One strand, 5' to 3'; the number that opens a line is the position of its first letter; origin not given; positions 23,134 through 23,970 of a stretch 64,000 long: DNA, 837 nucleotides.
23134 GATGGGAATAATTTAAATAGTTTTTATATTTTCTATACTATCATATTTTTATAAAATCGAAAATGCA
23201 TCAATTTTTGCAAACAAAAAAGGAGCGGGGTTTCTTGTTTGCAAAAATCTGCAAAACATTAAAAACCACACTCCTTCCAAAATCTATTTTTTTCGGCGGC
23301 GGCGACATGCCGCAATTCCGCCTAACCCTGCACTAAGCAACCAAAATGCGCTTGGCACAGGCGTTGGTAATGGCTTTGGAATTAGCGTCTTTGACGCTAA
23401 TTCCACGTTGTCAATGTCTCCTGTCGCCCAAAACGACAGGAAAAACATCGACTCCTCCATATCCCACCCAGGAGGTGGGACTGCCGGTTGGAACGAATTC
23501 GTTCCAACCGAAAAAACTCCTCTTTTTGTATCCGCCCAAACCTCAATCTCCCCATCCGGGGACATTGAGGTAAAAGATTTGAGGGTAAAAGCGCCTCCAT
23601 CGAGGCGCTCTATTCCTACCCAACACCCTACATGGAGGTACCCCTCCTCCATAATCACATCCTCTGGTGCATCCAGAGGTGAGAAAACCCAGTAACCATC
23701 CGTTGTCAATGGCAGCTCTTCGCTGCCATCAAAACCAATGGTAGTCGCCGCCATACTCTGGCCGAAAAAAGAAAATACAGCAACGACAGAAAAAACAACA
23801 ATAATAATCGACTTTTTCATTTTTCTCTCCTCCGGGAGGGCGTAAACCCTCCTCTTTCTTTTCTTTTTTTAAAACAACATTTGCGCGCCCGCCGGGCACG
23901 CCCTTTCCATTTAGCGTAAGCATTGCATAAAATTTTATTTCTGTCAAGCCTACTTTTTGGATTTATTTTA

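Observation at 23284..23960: GC-rich gene encoding a secreted protein with a PEP-CTERM-like sorting tail, in an organism context where exosortase systems are unexpected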

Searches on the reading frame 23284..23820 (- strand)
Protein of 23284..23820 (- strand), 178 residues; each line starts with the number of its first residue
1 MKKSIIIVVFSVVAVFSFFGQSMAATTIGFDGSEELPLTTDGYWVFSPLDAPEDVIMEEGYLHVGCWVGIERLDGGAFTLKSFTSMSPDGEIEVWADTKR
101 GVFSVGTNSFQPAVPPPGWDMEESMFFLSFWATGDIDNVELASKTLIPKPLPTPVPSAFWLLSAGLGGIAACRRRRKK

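Call 3: search_protein_families(library=ncbifam, proteins=[window:23284-23820:-], max_evalue=10)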
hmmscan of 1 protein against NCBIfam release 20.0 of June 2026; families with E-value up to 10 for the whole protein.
window:23284-23820:- (178 aa): 6 families
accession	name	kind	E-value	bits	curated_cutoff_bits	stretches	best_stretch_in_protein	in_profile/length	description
TIGR03370.1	VPLPA-CTERM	domain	3.2e-06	27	25.35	1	154-177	2-25/25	VPLPA-CTERM sorting domain-containing protein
NF033554.9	floc_PepA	equivalog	0.012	15.5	80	1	154-177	238-261/261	flocculation-associated PEP-CTERM protein PepA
TIGR02595.1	PEP_CTERM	domain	0.014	16.2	16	1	153-176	1-24/24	PEP-CTERM sorting domain-containing protein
NF041538.1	PEP_EDSA_1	subfamily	0.037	13.7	100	1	154-176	285-307/307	EDSAP-1 family PEP-CTERM protein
TIGR04174.1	IPTL_CTERM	subfamily_domain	0.051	13.9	20.5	1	158-177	8-27/27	IPTL-CTERM sorting domain-containing protein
NF041927.1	Xrt_dep_XDP1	equivalog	0.088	12.8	125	1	149-176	215-242/242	exosortase-dependent surface protein XDP1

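Call 4: search_protein_families(library=pfam, proteins=[window:23284-23820:-], max_evalue=10)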
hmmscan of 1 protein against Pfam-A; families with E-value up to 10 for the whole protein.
window:23284-23820:- (178 aa): 2 families
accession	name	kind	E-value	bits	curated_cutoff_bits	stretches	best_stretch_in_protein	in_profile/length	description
PF07589.16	PEP-CTERM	-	0.00056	20.3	20.7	1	152-176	1-24/24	PEP-CTERM motif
PF18205.6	VPDSG-CTERM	-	0.12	12.7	25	1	157-176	7-26/26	VPDSG-CTERM motif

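Call 11: find_encoding_contigs(protein=window:23284-23820:-, flank=10000, max_places=10)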
Protein window:23284-23820:- (178 aa): 24 contigs read that carry it; 6 places shown.
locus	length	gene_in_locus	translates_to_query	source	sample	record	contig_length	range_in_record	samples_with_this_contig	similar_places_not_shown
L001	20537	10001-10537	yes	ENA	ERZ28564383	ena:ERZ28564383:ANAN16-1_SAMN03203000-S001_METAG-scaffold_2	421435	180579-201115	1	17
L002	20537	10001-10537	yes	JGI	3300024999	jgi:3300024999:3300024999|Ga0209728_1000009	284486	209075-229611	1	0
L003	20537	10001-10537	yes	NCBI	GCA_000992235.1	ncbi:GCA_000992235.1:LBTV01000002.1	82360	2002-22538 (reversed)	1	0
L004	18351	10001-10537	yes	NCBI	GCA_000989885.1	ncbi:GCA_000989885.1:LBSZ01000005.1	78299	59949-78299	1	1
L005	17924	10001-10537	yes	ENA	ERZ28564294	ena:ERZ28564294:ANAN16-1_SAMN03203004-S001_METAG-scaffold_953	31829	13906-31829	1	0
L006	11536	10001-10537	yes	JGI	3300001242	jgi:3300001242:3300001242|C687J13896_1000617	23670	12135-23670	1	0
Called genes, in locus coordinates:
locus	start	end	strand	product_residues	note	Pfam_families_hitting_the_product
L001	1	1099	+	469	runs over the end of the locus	PF21799:MurD-like_N, PF08245:Mur_ligase_M, PF02875:Mur_ligase_C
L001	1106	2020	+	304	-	PF07992:Pyr_redox_2, PF13454:NAD_binding_9 (faint), PF13738:Pyr_redox_3, PF00070:Pyr_redox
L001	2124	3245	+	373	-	PF13439:Glyco_transf_4, PF20706:GT4-conflict, PF00534:Glycos_transf_1, PF13692:Glyco_trans_1_4, PF13524:Glyco_trans_1_2 (weak)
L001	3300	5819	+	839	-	PF13196:DUF4012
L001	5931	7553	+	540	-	PF03023:MurJ, PF13440:Polysacc_synt_3, PF01554:MatE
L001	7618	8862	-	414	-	PF17788:HypF_C, PF22521:HypF_C_2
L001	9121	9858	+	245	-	PF00929:RNase_T, PF01612:DNA_pol_A_exo1 (weak), PF20600:ExoX-like_C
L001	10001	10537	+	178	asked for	-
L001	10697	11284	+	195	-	PF07963:N_methyl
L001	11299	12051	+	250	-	PF01058:Oxidored_q6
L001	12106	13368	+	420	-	PF00374:NiFeSe_Hases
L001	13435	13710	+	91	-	PF01155:HypA (weak)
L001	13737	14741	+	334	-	PF00044:Gp_dh_N, PF02800:Gp_dh_C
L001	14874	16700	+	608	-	PF00009:GTP_EFTU, PF03144:GTP_EFTU_D2, PF00679:EFG_C, PF06421:LepA_C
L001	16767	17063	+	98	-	PF00829:Ribosomal_L21p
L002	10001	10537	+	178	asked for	-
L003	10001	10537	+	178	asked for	-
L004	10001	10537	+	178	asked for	-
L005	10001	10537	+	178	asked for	-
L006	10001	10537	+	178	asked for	-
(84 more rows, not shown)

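Call 12: find_homologous_proteins(query=window:23284-23820:-, max_evalue=0.01)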
Query window:23284-23820:- (178 aa): 1 proteins with E <= 0.01 among 114 candidates.
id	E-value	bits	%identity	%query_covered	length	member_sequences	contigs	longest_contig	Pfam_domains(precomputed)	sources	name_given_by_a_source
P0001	6.8e-116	403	100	100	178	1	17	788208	-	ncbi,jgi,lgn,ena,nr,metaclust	ncbi:MAG: hypothetical protein UR69_C0001G0241 [Candidatus Moranbacteria bacterium GW2011_GWE2_35_2-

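Call 21: search_protein_representatives(protein=window:23284-23820:-)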
Query: 178 residues. Proteins with E-value up to 0.001 (for the whole library): 11; up to 1e-10: 4; up to 1e-30: 2. The best 11 are listed.
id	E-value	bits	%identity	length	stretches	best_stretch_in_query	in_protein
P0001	2.2e-116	402.6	100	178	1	1-178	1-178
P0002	5.0e-43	163.4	48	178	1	2-176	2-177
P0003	5.7e-13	65.4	39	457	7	102-137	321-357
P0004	2.5e-12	63.3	38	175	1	1-176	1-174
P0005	9.9e-07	45.1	52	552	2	145-178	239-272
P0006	2.5e-05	40.5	30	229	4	64-107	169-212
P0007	8.1e-05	38.9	28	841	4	21-82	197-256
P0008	2.3e-04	37.4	29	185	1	12-176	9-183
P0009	4.7e-04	36.4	52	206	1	117-178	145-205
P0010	4.8e-04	36.3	46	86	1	115-177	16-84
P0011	8.5e-04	35.5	35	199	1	79-177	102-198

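Call 23: list_cluster_members(proteins=[P0002, P0004, P0008, P0005, P0009, P0011])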
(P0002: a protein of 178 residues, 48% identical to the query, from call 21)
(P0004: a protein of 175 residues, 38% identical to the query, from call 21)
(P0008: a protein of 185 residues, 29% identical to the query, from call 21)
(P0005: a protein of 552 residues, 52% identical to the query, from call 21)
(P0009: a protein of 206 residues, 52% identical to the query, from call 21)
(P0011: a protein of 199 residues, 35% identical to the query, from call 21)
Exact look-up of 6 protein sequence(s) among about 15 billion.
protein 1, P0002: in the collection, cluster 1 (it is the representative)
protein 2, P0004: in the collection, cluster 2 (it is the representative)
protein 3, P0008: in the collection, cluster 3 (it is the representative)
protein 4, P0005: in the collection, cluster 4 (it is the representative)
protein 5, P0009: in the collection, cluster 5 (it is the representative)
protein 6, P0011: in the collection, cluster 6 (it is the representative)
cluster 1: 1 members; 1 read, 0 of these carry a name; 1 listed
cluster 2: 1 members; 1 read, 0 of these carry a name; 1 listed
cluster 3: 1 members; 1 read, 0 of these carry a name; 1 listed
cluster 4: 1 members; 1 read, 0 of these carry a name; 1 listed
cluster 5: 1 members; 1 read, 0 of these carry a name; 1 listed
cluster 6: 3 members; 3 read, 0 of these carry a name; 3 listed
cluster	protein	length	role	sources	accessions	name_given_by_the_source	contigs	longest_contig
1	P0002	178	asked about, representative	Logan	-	-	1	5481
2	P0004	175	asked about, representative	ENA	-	-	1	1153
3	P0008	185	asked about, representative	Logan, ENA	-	-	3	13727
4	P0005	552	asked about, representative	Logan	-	-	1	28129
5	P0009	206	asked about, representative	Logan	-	-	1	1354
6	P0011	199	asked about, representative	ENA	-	-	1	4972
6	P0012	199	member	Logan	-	-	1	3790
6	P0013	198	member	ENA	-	-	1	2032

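Call 24: predict_structure(protein=window:23284-23820:-)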
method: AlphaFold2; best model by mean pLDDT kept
length: 178 residues; sequences in the alignment: 1
mean_pLDDT: 35.6   pTM: 0.22
mean pLDDT of the five models: 35.6, 31.8, 31.2, 28.9, 28.8
residues with pLDDT >= 90: 0; 70-90: 0; 50-70: 2; < 50: 176
segments of 3 or more residues with pLDDT < 50: 6-178
pLDDT, mean of each block of 10 residues (from residue 1): 46 38 27 29 30 33 40 34 34 34 36 39 39 35 27 35 40 45
secondary structure, 60 per line:
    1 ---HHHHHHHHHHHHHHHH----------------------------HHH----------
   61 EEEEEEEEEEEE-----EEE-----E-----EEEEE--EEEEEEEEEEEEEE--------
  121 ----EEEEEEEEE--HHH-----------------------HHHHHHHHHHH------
elements in order: H4-19 E61-72 E78-80 E92-96 E99-112 E125-133 H162-172

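Call 25: find_encoding_contigs(protein=P0002, flank=10000)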
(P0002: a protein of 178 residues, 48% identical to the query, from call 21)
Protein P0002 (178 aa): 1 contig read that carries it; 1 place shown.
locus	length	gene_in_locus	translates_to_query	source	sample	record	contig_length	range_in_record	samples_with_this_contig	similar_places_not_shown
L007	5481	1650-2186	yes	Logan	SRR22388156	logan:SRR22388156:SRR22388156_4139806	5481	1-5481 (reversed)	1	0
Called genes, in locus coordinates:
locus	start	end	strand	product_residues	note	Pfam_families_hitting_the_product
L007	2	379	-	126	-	?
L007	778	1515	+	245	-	PF00929:RNase_T, PF01612:DNA_pol_A_exo1 (weak), PF20600:ExoX-like_C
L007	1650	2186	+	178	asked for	-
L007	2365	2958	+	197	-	PF07963:N_methyl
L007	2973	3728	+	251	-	PF01058:Oxidored_q6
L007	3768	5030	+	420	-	PF00374:NiFeSe_Hases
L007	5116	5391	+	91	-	PF01155:HypA (weak)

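Call 30: find_encoding_contigs(protein=P0004, flank=10000)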
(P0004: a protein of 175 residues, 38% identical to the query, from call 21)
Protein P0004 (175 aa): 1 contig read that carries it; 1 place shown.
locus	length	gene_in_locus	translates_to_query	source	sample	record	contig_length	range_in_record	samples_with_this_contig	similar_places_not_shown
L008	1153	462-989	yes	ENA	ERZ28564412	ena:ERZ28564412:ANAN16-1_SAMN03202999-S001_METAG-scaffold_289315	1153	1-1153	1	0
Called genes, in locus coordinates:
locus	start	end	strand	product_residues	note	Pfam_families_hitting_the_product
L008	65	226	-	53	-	-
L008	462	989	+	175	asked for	-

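Call 31: find_encoding_contigs(protein=P0008, flank=10000)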
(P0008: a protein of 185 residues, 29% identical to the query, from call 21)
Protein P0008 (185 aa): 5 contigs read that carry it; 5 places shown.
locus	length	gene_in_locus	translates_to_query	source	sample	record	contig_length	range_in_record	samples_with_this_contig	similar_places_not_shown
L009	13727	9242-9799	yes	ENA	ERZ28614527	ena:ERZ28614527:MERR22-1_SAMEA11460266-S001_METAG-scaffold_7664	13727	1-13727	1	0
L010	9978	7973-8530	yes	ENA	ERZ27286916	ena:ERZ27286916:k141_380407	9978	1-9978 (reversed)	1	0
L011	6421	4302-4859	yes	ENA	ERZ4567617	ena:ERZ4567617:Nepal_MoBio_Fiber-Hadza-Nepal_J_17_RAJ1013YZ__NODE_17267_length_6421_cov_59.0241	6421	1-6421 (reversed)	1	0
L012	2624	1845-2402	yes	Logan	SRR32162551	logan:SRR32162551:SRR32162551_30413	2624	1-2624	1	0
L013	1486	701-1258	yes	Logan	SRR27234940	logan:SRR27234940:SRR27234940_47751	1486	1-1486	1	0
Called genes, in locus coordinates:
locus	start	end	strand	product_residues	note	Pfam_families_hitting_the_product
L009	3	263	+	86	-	?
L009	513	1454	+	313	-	PF03331:LpxC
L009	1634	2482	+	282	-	PF13512:TPR_18 (weak), PF13525:YfiO, PF07719:TPR_2 (faint), PF13174:TPR_6 (faint), PF13428:TPR_14 (faint), PF13432:TPR_16 (faint), PF14559:TPR_19 (faint)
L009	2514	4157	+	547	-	PF02463:SMC_N, PF13476:AAA_23, PF13304:AAA_21 (faint)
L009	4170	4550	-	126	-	-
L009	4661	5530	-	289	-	PF02826:2-Hacid_dh_C (faint), PF03446:NAD_binding_2, PF03721:UDPG_MGDP_dh_N (faint), PF14833:NAD_binding_11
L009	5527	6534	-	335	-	PF00378:ECH_1, PF16113:ECH_2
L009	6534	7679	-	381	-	PF02771:Acyl-CoA_dh_N, PF02770:Acyl-CoA_dh_M, PF00441:Acyl-CoA_dh_1, PF08028:Acyl-CoA_dh_2, PF22924:ACOX_C_alpha1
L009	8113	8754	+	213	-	-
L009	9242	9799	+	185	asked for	-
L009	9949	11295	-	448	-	PF00691:OmpA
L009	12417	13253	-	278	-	PF00970:FAD_binding_6 (weak), PF00175:NAD_binding_1 (weak)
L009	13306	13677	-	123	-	PF06073:DUF934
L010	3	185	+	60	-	?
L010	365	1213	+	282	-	PF13512:TPR_18 (weak), PF13525:YfiO, PF07719:TPR_2 (faint), PF13174:TPR_6 (faint), PF13428:TPR_14 (faint), PF13432:TPR_16 (faint), PF14559:TPR_19 (faint)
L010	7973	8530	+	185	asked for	-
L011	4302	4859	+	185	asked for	-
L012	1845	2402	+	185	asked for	-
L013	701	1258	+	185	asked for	-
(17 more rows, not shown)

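Call 40: find_encoding_contigs(protein=P0005, flank=10000)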
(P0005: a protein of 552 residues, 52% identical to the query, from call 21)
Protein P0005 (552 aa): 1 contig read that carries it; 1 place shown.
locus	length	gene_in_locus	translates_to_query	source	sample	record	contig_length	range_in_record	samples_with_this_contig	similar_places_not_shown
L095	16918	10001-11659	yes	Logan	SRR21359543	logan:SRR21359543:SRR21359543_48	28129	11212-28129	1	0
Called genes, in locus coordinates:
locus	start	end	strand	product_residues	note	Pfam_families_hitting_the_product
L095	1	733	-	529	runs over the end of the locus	PF02219:MTHFR, PF12225:DUF5981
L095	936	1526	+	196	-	PF13202:EF-hand_5 (faint), PF13499:EF-hand_7 (faint), PF00036:EF-hand_1 (faint), PF13405:EF-hand_6 (faint)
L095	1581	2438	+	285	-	PF00149:Metallophos, PF12850:Metallophos_2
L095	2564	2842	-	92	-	PF01649:Ribosomal_S20p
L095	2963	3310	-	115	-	-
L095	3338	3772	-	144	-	PF10411:DsbC_N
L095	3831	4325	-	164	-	PF02357:NusG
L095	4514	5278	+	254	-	PF23023:Anti-Pycsar_Apyc1 (faint), PF00753:Lactamase_B (weak), PF12706:Lactamase_B_2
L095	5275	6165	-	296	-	PF00512:HisKA, PF02518:HATPase_c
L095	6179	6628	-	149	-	PF10702:DUF2507, PF02830:V4R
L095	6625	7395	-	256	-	PF00459:Inositol_P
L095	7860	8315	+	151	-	PF03264:Cytochrom_NNT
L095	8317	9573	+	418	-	PF02335:Cytochrom_C552, PF22113:Mtrc-MtrF_II-IV_dom (faint), PF14522:Cytochrome_C7 (faint)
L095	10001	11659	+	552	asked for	-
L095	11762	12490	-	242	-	-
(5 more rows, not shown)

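Call 45: find_homologous_proteins(query=A2, max_evalue=0.01)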
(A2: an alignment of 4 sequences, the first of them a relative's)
Query A2 (4 sequences) (178 aa, profile of the alignment): 11 proteins with E <= 0.01 among 7806 candidates.
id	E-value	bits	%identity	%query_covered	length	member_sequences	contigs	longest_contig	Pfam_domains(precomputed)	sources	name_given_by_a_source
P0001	3.8e-84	299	100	100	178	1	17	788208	-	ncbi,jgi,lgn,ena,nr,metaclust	ncbi:MAG: hypothetical protein UR69_C0001G0241 [Candidatus Moranbacteria bacterium GW2011_GWE2_35_2-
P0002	2.3e-82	293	47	98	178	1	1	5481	-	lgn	-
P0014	3.6e-82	292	53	98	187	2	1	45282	-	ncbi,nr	ncbi:MAG: VPLPA-CTERM sorting domain-containing protein [Candidatus Moranbacteria bacterium]|nr:VPLP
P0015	5.5e-77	276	55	99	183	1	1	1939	-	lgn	-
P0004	2.0e-69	251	34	99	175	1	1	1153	-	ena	-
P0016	5.5e-53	197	46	99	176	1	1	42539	-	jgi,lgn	jgi:hypothetical protein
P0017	1.6e-5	43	37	28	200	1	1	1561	-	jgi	-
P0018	3.1e-4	38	43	24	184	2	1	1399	-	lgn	-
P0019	5.1e-4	38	35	38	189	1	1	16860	-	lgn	-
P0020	2.5e-3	36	46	22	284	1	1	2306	-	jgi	jgi:hypothetical protein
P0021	4.3e-3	35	25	47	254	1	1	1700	-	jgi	jgi:hypothetical protein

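Call 46: find_encoding_contigs(protein=P0016, flank=10000)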
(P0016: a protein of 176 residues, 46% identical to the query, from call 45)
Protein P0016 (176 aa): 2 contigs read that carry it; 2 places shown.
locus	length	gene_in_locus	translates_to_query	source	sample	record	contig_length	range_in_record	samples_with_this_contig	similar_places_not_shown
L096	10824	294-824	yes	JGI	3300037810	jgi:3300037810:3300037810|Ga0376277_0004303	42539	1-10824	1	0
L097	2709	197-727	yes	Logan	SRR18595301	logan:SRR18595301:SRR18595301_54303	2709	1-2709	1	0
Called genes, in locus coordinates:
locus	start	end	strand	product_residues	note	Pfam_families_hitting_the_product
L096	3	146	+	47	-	?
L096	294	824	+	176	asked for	-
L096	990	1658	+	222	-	PF10502:Peptidase_S26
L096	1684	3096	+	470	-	PF01409:tRNA-synt_2d (faint), PF13393:tRNA-synt_His, PF00587:tRNA-synt_2b, PF03129:HGTP_anticodon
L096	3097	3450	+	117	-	PF11969:DcpS_C, PF01230:HIT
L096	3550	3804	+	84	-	-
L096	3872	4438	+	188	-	PF09424:YqeY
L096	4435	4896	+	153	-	PF02130:YbeY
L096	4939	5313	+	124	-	PF01219:DAGK_prokar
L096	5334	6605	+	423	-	PF11104:PilM_2 (faint), PF02491:SHS2_FTSA, PF06277:EutA (weak), PF06723:MreB_Mbl, PF14450:FtsA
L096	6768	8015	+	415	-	PF00091:Tubulin, PF12327:FtsZ_C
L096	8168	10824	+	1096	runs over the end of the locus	-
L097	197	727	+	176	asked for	-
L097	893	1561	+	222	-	PF10502:Peptidase_S26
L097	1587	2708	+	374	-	?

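Call 47: find_encoding_contigs(protein=P0015, flank=10000)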
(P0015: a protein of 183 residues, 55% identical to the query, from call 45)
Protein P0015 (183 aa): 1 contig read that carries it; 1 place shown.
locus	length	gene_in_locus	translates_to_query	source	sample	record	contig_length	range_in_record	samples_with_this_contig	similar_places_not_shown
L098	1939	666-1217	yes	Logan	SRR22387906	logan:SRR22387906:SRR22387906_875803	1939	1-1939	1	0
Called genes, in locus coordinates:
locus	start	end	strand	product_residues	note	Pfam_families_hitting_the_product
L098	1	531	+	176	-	?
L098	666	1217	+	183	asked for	-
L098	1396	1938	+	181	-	?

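Call 62: find_related_loci(query=A2, collection=metagenome_contigs, flank=5000)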
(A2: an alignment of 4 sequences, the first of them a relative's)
Query A2 (178 aa) in metagenome_contigs; peptide patterns used: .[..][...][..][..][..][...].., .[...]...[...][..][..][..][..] (x = any residue, [..] = any of these).
186 stretches matched a pattern; 2 encode a relative of the query (tblastn E <= 1e-3); 2 distinct loci.
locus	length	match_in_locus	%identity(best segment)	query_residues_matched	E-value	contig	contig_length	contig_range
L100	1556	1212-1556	100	1-115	2e-78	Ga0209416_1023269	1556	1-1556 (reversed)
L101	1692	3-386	55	54-178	5e-40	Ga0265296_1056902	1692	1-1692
